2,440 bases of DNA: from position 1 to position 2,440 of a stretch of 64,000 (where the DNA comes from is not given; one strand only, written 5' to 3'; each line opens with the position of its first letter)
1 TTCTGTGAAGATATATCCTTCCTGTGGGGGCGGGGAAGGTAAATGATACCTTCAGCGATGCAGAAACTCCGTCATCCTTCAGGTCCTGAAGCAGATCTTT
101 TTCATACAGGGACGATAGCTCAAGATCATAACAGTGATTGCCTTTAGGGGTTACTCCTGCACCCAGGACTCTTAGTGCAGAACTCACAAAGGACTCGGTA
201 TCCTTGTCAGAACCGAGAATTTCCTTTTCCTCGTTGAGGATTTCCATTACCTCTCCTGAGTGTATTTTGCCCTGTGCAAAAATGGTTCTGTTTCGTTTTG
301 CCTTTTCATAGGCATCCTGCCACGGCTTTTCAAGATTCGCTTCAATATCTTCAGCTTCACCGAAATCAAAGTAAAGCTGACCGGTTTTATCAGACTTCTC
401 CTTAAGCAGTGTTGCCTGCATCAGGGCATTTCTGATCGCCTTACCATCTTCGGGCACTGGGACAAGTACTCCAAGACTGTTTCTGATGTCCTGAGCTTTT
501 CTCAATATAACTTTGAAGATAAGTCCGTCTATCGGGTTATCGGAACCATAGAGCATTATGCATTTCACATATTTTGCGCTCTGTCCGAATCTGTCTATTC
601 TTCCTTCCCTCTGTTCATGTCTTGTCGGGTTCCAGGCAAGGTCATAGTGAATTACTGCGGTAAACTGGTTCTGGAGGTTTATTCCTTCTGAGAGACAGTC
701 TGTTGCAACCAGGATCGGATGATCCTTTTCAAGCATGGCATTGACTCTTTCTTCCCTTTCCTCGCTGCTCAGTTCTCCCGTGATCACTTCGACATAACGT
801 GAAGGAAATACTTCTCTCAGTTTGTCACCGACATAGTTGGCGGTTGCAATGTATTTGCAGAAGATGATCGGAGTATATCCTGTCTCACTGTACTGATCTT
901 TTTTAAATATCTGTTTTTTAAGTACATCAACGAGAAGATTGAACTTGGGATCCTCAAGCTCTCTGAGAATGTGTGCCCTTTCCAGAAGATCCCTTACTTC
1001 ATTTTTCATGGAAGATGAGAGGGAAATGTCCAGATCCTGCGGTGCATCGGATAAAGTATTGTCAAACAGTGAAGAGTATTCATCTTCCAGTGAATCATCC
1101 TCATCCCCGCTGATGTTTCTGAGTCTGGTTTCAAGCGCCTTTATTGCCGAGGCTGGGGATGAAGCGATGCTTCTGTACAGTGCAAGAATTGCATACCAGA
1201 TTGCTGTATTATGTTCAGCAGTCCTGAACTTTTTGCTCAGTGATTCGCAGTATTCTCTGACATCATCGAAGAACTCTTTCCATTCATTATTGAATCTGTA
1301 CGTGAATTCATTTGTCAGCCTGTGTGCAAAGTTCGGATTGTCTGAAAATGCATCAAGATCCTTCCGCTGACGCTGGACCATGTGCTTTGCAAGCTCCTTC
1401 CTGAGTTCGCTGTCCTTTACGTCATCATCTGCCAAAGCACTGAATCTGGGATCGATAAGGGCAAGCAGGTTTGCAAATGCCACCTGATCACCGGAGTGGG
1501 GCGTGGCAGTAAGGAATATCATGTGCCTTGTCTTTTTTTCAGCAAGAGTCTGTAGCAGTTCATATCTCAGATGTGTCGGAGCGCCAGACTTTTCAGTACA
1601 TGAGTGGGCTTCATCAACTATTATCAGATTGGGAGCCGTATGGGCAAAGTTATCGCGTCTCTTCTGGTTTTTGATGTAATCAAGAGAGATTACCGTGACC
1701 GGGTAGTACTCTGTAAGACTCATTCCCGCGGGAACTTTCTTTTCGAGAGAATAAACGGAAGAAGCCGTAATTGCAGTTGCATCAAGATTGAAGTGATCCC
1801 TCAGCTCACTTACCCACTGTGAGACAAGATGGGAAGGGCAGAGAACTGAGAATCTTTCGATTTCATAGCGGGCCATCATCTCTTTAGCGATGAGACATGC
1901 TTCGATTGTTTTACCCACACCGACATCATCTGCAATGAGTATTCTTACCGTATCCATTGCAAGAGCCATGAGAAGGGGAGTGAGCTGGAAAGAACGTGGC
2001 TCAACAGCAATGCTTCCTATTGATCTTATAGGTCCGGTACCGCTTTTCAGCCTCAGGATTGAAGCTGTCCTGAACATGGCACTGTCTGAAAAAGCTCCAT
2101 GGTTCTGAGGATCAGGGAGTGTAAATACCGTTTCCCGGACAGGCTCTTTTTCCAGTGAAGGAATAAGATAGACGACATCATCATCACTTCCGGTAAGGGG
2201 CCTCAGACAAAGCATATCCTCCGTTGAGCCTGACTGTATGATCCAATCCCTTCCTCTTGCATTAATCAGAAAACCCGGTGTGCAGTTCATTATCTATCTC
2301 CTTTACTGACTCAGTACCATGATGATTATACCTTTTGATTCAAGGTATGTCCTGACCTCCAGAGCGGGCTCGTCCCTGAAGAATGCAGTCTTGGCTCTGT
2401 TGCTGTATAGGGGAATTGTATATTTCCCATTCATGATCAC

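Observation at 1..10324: DISARM/Druantia-like helicase cassette that does not fit a canonical system as far as the window shows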

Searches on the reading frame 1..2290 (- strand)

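Call 5: search_protein_families(library=pfam, proteins=[window:1-2290:-], max_evalue=0.01)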
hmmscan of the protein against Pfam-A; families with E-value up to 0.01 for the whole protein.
window:1-2290:- (763 aa): 5 families
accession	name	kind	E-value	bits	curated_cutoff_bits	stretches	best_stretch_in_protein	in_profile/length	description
PF00271.37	Helicase_C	-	6.6e-18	65.4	23.5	1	461-569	10-110/110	Helicase conserved C-terminal domain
PF00176.29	SNF2-rel_dom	-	3.2e-17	63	24.9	1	114-282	17-181/290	SNF2-related domain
PF04851.21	ResIII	-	3.1e-12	47.1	22.5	1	114-265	23-163/164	Type III restriction enzyme, res subunit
PF00270.35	DEAD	-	1.3e-09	38.5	26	1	115-265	15-161/167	DEAD/DEAH box helicase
PF00004.35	AAA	-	0.0059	17.5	21.2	0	123-264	7-109/131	ATPase family associated with various cellular activities (AAA)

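Call 6: search_protein_families(library=padloc, proteins=[window:1-2290:-], max_evalue=0.01)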
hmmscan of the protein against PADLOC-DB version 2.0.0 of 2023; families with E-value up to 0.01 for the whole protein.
window:1-2290:- (763 aa): 58 families (the best 25 are shown)
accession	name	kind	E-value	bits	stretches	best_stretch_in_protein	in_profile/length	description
PDLC02853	DpdE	-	1.5e-151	504.4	1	5-720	7-750/985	DpdE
PDLC02621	DrmD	-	8.9e-89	297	1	61-624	89-683/1040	DrmD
PDLC02572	DrmA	-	7.8e-62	207.5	1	64-576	89-631/1043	DrmA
PDLC02500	BrxHI|BrxHII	-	2.8e-61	206.2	1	95-606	88-609/933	BrxHI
PDLC00659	HmaA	-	2.3e-57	192.7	2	87-391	94-396/1176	SNF2 helicase / DEAD-box helicase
PDLC02504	BrxHI|BrxHII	-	5.7e-56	188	1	76-727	88-732/971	BrxHII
PDLC02632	DrmD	-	3.6e-54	182.4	2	87-393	117-425/662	DrmD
PDLC02633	DrmD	-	1.9e-52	176.3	2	85-397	117-431/839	DrmD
PDLC02843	DpdE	-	1.9e-45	153.2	2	65-308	126-343/1091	DpdE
PDLC02623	DrmD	-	1.9e-44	149.7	2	361-633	432-687/1040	DrmD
PDLC02620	DrmD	-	2.1e-43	146.5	2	89-389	91-388/1060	DrmD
PDLC02840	DpdE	-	4.1e-40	135.9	2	68-291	130-327/1091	DpdE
PDLC02634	DrmD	-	3.5e-39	132.3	1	114-631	108-644/900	DrmD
PDLC02193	PLD_Helicase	-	1.8e-37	127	2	328-609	569-837/905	-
PDLC02624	DrmD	-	2.6e-35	120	1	136-576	3-473/652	DrmD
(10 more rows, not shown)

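Call 8: search_protein_families(library=ncbifam, proteins=[window:1-2290:-], max_evalue=0.01)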
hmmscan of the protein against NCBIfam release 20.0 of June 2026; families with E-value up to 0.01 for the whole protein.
window:1-2290:- (763 aa): 30 families (the best 25 are shown)
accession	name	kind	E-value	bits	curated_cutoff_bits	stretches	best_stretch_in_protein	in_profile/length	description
NF038317.1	DISARM_DrmD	equivalog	1.8e-95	321.2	610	1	96-664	106-704/1021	DISARM system SNF2-like helicase DrmD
NF041062.1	DpdE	equivalog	3.5e-54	184.2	500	2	76-283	132-316/1048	protein DpdE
NF042964.1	phospholipD_antiphage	equivalog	3.4e-52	177.9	1100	2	300-636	526-855/895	phospholipase D-like domain-containing anti-phage protein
NF003426.0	PRK04914.1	equivalog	7.5e-36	123.7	576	2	115-288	171-341/959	RNA polymerase-associated protein RapA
NF038318.1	DISARM_DrmD_b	equivalog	7.3e-34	117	950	2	95-492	27-431/868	DISARM system SNF2-like helicase DrmD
NF010337.0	PRK13766.1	equivalog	5.2e-14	51.3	610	2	431-709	332-591/781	Hef nuclease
TIGR04095.1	dnd_restrict_1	equivalog_domain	2.4e-12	46.6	600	2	119-234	29-148/451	DNA phosphorothioation system restriction enzyme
NF058637.1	helic_SCO1167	equivalog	3.2e-11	42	1200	1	473-572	781-878/932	SCO1167/SCO6262 family helicase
NF008744.0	PRK11776.1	equivalog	8e-10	37.8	524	1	472-571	243-339/460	ATP-dependent RNA helicase DbpA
TIGR01389.1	recQ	equivalog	1e-09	37.5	640.2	1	472-584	225-331/591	DNA helicase RecQ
NF053675.1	pilus_reg_Snf2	equivalog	1.5e-09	36.5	1100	2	466-573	872-977/1029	pilus expression-regulating Snf2 family helicase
NF008394.0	PRK11192.1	equivalog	4.3e-09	35.7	507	1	399-572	188-345/441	ATP-dependent RNA helicase SrmB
TIGR00643.1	recG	equivalog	5.8e-09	35.2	659.4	1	482-549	467-534/629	ATP-dependent DNA helicase RecG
NF008279.0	PRK11057.1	equivalog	1.2e-06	27.3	1015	1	469-581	234-340/608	ATP-dependent DNA helicase RecQ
TIGR02621.3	cas3_GSU0051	exception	2e-06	26.9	400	1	441-578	243-383/854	type I-G CRISPR-associated helicase/endonuclease Cas3g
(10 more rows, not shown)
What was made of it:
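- On ARMADA Type I: PADLOC BrxHI/BrxHII score 206 and 188 bits, with weaker RapA hits (calls 6, 8).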
